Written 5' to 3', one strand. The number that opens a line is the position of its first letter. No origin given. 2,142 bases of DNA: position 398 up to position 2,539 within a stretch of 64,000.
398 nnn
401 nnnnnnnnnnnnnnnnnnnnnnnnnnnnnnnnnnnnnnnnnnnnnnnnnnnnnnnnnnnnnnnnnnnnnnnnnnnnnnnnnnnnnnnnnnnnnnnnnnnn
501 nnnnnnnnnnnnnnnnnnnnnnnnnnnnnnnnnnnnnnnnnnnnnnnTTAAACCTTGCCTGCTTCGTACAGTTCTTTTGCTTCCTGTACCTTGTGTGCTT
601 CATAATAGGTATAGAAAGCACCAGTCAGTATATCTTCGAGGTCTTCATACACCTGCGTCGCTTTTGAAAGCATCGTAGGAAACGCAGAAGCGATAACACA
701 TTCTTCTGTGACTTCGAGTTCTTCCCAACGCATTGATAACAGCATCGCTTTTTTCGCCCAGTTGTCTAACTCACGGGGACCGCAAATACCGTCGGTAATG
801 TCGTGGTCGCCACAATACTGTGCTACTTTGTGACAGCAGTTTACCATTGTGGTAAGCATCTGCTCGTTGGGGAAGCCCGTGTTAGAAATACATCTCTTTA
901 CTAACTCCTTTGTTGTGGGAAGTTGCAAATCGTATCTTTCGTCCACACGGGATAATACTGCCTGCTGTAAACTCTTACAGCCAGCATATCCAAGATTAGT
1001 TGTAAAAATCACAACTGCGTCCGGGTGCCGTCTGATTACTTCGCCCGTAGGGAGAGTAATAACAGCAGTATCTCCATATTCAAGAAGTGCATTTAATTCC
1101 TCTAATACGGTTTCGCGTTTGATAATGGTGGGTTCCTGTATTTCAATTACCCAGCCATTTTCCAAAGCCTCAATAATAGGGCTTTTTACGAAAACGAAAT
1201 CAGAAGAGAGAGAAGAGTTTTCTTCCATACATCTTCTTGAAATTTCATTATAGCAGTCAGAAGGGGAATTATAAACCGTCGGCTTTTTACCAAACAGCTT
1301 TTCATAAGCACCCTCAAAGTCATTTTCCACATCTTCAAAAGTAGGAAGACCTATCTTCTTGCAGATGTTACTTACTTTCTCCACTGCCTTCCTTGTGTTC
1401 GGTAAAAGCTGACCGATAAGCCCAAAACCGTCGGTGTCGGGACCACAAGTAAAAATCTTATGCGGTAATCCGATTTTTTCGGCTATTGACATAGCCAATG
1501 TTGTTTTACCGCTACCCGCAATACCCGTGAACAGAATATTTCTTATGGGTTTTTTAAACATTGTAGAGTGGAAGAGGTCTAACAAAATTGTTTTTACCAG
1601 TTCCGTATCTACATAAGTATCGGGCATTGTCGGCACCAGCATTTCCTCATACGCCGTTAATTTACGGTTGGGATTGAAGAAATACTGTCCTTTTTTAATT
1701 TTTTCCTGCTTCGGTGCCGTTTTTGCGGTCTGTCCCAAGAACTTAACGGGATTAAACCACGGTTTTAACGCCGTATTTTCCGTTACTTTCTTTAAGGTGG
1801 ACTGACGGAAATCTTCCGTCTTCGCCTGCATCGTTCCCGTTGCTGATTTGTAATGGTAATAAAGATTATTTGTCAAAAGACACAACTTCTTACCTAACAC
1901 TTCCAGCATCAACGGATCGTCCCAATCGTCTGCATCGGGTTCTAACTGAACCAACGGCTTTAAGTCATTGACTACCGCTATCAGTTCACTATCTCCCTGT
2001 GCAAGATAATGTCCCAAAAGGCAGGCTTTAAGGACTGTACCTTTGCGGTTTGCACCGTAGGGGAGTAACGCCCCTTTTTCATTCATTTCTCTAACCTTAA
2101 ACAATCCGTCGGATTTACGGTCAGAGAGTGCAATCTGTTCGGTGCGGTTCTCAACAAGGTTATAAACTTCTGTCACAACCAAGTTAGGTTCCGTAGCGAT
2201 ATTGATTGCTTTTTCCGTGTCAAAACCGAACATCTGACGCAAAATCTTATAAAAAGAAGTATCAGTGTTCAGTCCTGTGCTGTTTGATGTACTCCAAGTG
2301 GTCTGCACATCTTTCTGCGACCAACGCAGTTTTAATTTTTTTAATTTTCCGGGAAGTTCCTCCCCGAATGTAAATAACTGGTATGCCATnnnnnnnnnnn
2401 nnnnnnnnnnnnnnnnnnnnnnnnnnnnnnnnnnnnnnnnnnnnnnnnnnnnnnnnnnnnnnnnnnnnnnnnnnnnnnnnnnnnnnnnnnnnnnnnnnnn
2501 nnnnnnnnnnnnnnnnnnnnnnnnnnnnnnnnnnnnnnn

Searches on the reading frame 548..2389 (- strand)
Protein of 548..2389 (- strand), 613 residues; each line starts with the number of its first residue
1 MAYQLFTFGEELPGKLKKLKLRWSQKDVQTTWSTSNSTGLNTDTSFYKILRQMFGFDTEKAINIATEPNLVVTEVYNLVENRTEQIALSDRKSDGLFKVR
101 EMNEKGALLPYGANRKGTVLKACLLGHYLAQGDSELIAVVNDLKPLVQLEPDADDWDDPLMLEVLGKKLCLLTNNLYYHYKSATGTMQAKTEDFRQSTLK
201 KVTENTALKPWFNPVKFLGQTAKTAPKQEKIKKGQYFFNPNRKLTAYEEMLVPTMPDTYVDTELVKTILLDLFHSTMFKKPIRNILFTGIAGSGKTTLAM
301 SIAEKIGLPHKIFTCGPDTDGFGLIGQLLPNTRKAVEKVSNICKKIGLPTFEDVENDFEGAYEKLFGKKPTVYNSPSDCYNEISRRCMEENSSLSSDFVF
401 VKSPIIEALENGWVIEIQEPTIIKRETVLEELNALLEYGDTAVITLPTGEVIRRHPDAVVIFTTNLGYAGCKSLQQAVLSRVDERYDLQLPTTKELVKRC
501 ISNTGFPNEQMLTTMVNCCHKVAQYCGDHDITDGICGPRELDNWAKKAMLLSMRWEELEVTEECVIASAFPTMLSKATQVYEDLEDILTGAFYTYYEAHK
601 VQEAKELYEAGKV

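Call 12: search_protein_families(library=phrogs, proteins=[window:548-2389:-], max_evalue=0.00001)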
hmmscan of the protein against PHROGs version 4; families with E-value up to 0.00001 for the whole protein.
window:548-2389:- (613 aa): 2 families
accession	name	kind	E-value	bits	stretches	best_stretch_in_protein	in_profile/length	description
phrog_249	-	moron, auxiliary metabolic gene and host takeover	3.3e-14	54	1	396-551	178-336/380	porphyrin biosynthesis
phrog_5846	-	DNA, RNA and nucleotide metabolism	1e-06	29.3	0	264-342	23-83/380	clamp loader of DNA polymerase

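Call 52: search_protein_families(library=pfam, alignment_id=A2, max_evalue=0.001)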
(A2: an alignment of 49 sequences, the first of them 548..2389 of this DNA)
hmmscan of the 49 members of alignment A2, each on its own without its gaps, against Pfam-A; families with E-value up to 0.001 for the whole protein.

A. member 1, window:548-2389:- (613 aa): 2 families
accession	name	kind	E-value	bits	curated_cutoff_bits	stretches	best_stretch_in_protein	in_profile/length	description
PF07728.20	AAA_5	-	3e-08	34.2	22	0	395-481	50-138/139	AAA domain (dynein-related subfamily)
PF00004.35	AAA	-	0.00064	20.6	21.2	0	285-315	1-31/131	ATPase family associated with various cellular activities (AAA)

B. families by the number of members that match (of 49 scanned): 15 families
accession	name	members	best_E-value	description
PF09643.15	YopX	2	1.1e-16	YopX protein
PF01131.25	Topoisom_bac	1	3.1e-98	DNA topoisomerase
PF13353.11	Fer4_12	1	1.7e-46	4Fe-4S single cluster domain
PF13342.12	Toprim_Crpt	1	1.5e-19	C-terminal repeat of topoisomerase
PF01051.27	Rep3_N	1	9.7e-19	Initiator Replication protein, WH1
PF00753.33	Lactamase_B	1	3e-17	Metallo-beta-lactamase superfamily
PF21205.3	Rep3_C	1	2.8e-13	Initiator Rep protein, WH2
PF07728.20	AAA_5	1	3e-08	AAA domain (dynein-related subfamily)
PF01751.28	Toprim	1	6.5e-07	Toprim domain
PF04055.27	Radical_SAM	1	2.3e-06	Radical SAM superfamily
PF01555.25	N6_N4_Mtase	1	8.1e-06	DNA methylase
PF19595.4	DUF6100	1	0.00022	Family of unknown function (DUF6100)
PF12706.13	Lactamase_B_2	1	0.00045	Beta-lactamase superfamily domain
PF18406.6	DUF1281_C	1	0.00063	Ferredoxin-like domain in Api92-like protein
PF00004.35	AAA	1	0.00064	ATPase family associated with various cellular activities (AAA)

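Call 71: search_dna_similar(query=window:548-2389:-, collection=phages, mode=protein, max_rows=12)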
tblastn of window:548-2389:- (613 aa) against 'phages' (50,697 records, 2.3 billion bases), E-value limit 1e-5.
Records with a match: 5; places in all: 5; records where one place covers at least 80% of the query: 0.
Best place of each record, by identity: <60% 5.
By first word of the organism name: Bacteriophage 3; Listeria 2.
By host as written in the record: - 3; Listeria monocytogenes 2.
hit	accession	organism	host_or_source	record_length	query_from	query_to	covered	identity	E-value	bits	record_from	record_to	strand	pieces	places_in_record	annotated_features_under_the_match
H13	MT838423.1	Bacteriophage sp.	human fecal samples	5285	221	596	61%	33.2%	9e-53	201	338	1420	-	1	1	record has no annotation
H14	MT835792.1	Bacteriophage sp.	human fecal samples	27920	234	569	55%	34.5%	3e-52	200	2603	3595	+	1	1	record has no annotation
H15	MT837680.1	Bacteriophage sp.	human fecal samples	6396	167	505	55%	30.4%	8e-42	168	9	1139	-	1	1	record has no annotation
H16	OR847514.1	Listeria phage LM 4-11-1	Listeria monocytogenes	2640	282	545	43%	30.9%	2e-26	120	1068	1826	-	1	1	record has no annotation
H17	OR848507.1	Listeria phage LM 4-14-1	Listeria monocytogenes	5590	282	545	43%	30.9%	2e-26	120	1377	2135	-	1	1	record has no annotation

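Call 78: search_protein_families(library=ncbifam, alignment_id=A2, max_evalue=0.01)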
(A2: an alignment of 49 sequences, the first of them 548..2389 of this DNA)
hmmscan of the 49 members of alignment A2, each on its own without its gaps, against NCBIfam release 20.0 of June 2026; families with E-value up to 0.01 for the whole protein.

A. member 1, window:548-2389:- (613 aa): 4 families
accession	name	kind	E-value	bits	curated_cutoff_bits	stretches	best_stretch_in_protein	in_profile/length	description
TIGR02640.1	gas_vesic_GvpN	equivalog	3.1e-07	30.2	266.8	1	277-336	16-75/262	gas vesicle protein GvpN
NF003229.0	PRK04195.1-5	equivalog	0.00044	19.1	280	1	260-309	20-71/413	replication factor C large subunit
NF000868.0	PRK00080.1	equivalog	0.00072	18.5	282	1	248-312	16-81/330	Holliday junction branch migration DNA helicase RuvB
NF005304.0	PRK06835.1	equivalog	0.007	15.5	215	0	276-306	177-207/330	ATP-binding protein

B. families by the number of members that match (of 49 scanned): 46 families (the first 25 are shown)
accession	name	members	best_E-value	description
TIGR01671.1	phage_TIGR01671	2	1.9e-13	phage conserved hypothetical protein TIGR01671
NF005829.0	PRK07726.1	1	1.9e-151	DNA topoisomerase 3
TIGR01056.1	topB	1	1.6e-147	DNA topoisomerase III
NF006032.0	PRK08173.1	1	1.5e-125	DNA topoisomerase III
NF011313.0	PRK14724.1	1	1.6e-92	DNA topoisomerase III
NF004438.0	PRK05776.1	1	1.3e-64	DNA topoisomerase I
TIGR01057.1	topA_arch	1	1.8e-64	DNA topoisomerase I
TIGR01051.1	topA_bact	1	1.6e-55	type I DNA topoisomerase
TIGR02491.1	NrdG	1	2.2e-53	anaerobic ribonucleoside-triphosphate reductase activating protein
NF005555.0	PRK07220.1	1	2.1e-48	DNA topoisomerase I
NF008335.0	PRK11121.1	1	8.6e-40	anaerobic ribonucleoside-triphosphate reductase-activating protein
TIGR00361.1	ComEC_Rec2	1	6.3e-39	DNA internalization-related competence protein ComEC/Rec2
NF011532.0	PRK14973.1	1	5.5e-37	DNA topoisomerase I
NF006451.0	PRK08780.1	1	1.2e-35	DNA topoisomerase I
NF004966.0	PRK06319.1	1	5.8e-31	DNA topoisomerase I/SWI domain fusion protein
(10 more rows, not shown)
